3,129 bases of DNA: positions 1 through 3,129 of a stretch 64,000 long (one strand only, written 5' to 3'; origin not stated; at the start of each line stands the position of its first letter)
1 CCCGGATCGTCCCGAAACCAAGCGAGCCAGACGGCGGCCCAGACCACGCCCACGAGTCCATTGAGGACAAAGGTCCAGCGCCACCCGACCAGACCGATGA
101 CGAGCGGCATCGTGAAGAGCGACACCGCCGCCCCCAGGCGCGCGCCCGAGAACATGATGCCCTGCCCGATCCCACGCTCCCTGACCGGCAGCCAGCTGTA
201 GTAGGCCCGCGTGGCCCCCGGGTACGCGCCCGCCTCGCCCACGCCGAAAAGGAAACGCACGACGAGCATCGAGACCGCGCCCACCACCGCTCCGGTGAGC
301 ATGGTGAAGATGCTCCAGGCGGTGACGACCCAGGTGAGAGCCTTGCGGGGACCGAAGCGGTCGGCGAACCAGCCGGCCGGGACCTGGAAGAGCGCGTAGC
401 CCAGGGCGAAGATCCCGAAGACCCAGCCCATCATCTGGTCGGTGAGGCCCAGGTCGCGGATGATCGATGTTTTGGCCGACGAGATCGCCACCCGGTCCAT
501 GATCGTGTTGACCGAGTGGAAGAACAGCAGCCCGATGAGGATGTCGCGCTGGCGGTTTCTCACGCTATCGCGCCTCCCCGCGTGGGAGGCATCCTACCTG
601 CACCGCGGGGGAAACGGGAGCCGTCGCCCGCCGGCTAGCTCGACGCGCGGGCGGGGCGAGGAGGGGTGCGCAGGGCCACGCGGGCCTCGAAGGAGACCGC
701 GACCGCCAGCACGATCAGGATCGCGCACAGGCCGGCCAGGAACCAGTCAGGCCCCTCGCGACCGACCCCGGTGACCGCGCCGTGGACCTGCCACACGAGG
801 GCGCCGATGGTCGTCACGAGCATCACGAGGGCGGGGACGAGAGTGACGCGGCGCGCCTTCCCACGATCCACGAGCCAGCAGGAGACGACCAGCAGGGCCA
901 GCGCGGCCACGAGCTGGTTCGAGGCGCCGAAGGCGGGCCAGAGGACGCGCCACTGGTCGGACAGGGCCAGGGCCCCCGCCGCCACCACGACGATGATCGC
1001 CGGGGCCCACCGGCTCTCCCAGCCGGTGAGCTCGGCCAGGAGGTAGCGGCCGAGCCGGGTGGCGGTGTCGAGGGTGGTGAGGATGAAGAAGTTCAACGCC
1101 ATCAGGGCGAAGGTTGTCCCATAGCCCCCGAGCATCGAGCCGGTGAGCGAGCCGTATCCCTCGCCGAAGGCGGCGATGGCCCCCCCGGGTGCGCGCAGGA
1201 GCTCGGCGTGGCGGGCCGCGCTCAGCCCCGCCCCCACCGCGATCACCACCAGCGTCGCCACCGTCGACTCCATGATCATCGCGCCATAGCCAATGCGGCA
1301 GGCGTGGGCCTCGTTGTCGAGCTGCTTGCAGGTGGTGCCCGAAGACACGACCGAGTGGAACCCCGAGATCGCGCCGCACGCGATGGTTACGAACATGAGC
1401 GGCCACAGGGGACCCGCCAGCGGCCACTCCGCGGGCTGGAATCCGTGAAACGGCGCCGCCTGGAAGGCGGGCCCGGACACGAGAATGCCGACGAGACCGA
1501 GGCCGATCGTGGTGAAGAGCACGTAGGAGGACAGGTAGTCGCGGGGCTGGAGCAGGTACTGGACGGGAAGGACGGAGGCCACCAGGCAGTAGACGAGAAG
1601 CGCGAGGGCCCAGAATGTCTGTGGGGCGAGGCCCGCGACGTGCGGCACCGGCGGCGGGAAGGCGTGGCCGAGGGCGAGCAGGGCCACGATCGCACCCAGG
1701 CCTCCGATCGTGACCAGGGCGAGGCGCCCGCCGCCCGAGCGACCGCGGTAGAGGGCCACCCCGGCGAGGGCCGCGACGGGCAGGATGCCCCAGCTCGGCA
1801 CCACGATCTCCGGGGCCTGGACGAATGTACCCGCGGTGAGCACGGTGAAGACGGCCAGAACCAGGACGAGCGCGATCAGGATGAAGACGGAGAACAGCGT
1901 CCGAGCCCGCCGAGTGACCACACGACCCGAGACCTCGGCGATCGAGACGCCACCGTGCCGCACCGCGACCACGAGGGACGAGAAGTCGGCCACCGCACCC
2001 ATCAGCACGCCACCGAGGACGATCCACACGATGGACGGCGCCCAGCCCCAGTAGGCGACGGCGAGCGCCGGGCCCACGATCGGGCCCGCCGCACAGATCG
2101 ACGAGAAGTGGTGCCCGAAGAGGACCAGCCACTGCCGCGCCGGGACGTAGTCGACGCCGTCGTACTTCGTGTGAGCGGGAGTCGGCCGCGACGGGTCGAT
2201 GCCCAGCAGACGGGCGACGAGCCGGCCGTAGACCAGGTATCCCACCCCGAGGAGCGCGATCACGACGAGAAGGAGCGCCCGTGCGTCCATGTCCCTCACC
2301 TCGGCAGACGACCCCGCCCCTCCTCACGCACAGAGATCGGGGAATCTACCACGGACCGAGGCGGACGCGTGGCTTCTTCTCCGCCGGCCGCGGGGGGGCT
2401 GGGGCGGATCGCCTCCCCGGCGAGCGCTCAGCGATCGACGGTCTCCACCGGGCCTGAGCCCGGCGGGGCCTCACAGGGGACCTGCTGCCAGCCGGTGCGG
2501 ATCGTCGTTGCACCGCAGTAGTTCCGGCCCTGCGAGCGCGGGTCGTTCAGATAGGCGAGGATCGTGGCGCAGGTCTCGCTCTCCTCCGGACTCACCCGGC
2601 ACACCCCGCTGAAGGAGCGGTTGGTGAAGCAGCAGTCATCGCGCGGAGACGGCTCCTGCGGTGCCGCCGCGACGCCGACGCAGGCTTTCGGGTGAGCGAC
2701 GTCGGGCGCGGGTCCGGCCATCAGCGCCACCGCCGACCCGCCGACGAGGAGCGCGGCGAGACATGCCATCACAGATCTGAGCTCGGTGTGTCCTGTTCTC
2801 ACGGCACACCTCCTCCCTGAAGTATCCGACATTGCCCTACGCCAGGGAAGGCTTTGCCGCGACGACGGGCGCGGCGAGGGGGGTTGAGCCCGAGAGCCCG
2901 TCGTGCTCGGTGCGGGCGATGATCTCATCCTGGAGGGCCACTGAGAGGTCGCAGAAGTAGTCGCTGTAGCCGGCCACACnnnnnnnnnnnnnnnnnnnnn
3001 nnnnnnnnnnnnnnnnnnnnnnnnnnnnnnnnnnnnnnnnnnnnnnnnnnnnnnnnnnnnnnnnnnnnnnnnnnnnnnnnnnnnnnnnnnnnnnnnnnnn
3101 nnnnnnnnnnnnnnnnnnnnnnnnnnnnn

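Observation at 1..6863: GntR(FCD)-regulated glycyl radical enzyme operon of unknown substrate, next to CstA and MFS transporters, in a respiratory, high-GC genome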

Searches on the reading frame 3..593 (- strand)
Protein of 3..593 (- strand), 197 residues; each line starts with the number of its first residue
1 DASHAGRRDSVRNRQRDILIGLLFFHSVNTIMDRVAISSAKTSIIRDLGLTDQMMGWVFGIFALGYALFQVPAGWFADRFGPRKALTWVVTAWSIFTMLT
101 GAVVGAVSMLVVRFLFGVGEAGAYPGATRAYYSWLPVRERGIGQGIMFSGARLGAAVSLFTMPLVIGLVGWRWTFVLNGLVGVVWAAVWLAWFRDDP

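Call 40: search_protein_families(library=pfam, proteins=[window:3-593:-], max_evalue=0.001)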
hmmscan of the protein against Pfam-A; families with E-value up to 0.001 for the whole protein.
window:3-593:- (197 aa): 2 families
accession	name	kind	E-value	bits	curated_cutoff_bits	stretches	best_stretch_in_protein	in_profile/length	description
PF07690.21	MFS_1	-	1.6e-34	119.8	33.4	1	28-197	6-176/347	Major Facilitator Superfamily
PF00083.30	Sugar_tr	-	0.00068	19.1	22.3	1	51-192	44-191/452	Sugar (and other) transporter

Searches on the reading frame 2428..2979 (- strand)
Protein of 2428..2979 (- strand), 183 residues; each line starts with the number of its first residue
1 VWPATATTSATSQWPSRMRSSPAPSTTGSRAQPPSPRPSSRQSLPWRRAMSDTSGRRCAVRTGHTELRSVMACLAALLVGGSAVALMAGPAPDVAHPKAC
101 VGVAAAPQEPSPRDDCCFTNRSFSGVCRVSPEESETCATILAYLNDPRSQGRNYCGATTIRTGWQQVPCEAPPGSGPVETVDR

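Call 7: search_protein_families(library=ncbifam, proteins=[window:2428-2979:-], max_evalue=0.001)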
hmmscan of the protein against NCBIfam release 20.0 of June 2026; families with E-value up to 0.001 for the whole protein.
window:2428-2979:- (183 aa): 0 families

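Call 8: search_protein_families(library=pfam, proteins=[window:2428-2979:-], max_evalue=0.001)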
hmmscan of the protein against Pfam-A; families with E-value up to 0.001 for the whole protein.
window:2428-2979:- (183 aa): 0 families
